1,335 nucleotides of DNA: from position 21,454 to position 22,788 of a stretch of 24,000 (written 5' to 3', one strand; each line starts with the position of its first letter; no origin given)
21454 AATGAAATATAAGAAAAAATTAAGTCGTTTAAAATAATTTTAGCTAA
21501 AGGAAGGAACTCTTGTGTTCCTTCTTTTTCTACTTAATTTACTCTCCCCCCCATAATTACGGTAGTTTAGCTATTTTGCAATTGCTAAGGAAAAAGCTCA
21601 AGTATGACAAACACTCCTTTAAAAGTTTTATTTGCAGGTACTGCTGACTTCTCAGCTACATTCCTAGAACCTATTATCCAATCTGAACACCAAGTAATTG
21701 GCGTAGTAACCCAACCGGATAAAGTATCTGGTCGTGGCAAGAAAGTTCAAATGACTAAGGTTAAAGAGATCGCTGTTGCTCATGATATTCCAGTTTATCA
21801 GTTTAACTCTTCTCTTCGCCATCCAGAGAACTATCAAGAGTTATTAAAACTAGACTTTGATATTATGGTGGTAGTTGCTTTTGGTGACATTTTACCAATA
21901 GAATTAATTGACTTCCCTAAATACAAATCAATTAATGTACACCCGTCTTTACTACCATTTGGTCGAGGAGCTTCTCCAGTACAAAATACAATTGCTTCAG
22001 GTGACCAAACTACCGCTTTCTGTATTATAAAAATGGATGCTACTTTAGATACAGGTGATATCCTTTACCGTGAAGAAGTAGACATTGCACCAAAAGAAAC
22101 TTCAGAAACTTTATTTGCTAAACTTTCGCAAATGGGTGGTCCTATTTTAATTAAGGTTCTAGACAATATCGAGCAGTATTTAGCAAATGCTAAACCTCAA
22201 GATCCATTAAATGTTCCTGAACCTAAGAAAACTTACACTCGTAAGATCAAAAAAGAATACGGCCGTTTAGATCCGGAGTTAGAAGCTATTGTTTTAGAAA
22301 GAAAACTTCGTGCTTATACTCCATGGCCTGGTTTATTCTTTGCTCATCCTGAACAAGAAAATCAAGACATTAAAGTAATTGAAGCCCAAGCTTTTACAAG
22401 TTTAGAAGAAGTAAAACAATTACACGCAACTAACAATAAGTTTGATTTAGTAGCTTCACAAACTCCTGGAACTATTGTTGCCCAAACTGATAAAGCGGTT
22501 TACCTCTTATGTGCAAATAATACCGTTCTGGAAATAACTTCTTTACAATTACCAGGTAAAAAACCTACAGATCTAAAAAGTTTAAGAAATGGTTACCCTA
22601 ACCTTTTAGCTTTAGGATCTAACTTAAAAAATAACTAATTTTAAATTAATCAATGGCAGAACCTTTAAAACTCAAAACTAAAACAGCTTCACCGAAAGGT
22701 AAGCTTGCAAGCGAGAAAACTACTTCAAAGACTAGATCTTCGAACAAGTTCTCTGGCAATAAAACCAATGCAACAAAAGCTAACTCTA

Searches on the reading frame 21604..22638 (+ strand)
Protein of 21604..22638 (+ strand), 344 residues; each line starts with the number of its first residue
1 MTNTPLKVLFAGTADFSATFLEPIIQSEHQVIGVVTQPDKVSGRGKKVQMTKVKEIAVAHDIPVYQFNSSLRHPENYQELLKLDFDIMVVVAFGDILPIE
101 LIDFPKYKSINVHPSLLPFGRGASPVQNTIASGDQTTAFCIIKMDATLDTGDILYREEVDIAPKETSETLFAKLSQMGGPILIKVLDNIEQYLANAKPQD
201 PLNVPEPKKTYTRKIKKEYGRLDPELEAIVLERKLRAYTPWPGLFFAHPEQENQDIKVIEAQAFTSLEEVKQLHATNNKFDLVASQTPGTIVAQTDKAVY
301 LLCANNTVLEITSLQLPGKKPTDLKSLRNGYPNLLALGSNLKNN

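Call 75: search_protein_families(library=pfam, proteins=[window:21604-22638:+], max_evalue=0.001)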
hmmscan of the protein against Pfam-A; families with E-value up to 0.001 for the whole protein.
window:21604-22638:+ (344 aa): 2 families
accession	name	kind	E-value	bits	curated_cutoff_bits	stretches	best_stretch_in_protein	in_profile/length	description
PF00551.24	Formyl_trans_N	-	1.7e-35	122.8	26.1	1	8-186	5-181/181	Formyl transferase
PF02911.23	Formyl_trans_C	-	4.7e-16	59.2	21.1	1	214-331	1-99/100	Formyl transferase, C-terminal domain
